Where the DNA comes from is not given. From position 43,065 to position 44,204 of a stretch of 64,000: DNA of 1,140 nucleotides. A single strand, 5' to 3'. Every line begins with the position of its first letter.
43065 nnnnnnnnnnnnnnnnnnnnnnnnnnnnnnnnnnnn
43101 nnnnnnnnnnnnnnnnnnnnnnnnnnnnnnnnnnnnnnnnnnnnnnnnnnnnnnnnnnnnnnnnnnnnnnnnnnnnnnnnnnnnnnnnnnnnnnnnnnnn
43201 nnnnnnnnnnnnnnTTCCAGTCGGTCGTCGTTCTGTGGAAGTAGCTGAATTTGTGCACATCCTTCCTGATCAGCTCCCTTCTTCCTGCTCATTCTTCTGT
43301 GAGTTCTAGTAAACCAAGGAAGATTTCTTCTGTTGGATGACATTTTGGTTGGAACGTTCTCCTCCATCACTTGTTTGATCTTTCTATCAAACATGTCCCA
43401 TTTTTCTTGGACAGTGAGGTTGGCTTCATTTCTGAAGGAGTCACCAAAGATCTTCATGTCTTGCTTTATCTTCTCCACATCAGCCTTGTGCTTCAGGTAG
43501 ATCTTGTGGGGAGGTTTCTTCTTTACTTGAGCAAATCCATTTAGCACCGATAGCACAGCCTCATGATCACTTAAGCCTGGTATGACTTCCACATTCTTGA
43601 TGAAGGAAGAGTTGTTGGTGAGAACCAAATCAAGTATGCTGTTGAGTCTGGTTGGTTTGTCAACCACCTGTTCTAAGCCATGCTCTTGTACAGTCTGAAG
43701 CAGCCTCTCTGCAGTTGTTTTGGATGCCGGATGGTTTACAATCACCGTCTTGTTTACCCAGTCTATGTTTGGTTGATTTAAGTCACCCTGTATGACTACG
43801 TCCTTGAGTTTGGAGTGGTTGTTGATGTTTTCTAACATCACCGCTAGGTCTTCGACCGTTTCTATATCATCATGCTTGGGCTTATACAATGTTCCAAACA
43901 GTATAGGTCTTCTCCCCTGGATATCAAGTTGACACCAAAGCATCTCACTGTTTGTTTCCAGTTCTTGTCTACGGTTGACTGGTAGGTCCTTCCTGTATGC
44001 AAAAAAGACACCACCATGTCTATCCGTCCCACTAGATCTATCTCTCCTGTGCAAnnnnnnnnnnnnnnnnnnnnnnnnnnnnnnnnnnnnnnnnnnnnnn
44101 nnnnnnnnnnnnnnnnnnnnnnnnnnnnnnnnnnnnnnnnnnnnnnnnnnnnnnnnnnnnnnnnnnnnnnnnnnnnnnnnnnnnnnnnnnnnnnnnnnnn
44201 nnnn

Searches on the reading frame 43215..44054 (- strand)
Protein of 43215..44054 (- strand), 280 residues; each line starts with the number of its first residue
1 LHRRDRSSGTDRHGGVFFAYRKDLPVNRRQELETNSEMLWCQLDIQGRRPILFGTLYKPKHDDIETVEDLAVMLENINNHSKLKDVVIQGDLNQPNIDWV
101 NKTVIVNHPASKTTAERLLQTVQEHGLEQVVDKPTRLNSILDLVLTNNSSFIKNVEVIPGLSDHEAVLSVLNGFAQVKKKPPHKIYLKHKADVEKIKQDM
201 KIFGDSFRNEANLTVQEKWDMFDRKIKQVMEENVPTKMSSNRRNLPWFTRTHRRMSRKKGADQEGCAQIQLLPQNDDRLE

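Call 21: find_homologous_proteins(query=window:43215-44054:-, max_evalue=1e-10)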
Query window:43215-44054:- (280 aa): 5 proteins with E <= 1e-10 among 377 candidates.
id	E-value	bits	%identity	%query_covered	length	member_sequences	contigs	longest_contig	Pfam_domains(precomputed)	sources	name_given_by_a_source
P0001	1.6e-168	577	99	93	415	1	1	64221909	PF14529.13,PF28493.1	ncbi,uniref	ncbi:uncharacterized protein [Amphiura filiformis]|uniref:uncharacterized protein n=1 Tax=Amphiura f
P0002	1.7e-155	534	93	93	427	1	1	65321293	PF14529.13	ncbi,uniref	ncbi:uncharacterized protein [Amphiura filiformis]|uniref:uncharacterized protein n=1 Tax=Amphiura f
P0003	4.3e-103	363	65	92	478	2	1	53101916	PF14529.13,PF27108.1,PF00628.36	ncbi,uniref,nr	ncbi:uncharacterized protein LOC115921297 [Strongylocentrotus purpuratus]|uniref:PHD-type domain-con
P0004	7.9e-76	273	52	93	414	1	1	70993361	PF14529.13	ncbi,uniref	ncbi:uncharacterized protein [Amphiura filiformis]|uniref:uncharacterized protein n=1 Tax=Amphiura f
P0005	8.8e-57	211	60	57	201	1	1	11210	PF14529.13,PF03372.30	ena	-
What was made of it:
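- The host is an echinoderm (call 21).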

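Call 26: find_encoding_contigs(protein=P0001, flank=10000, max_places=10)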
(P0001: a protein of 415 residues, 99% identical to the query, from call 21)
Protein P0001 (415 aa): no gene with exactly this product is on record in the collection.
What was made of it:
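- On Foldback-type (FB-like) transposons, structural class: A. filiformis genomic DNA could not be fetched (call 26).
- The source genome itself could not be searched (call 26).
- Tried and rejected: The attempt through find_encoding_contigs failed because the protein is not on record (call 26).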

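Call 38: search_protein_families(library=pfam, proteins=[window:43215-44054:-], max_evalue=0.01)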
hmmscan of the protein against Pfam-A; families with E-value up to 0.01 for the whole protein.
window:43215-44054:- (280 aa): 1 family
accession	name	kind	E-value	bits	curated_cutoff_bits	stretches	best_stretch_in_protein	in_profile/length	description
PF14529.12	Exo_endo_phos_2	-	3.3e-12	46.7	27.4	1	52-167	2-116/117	Endonuclease-reverse transcriptase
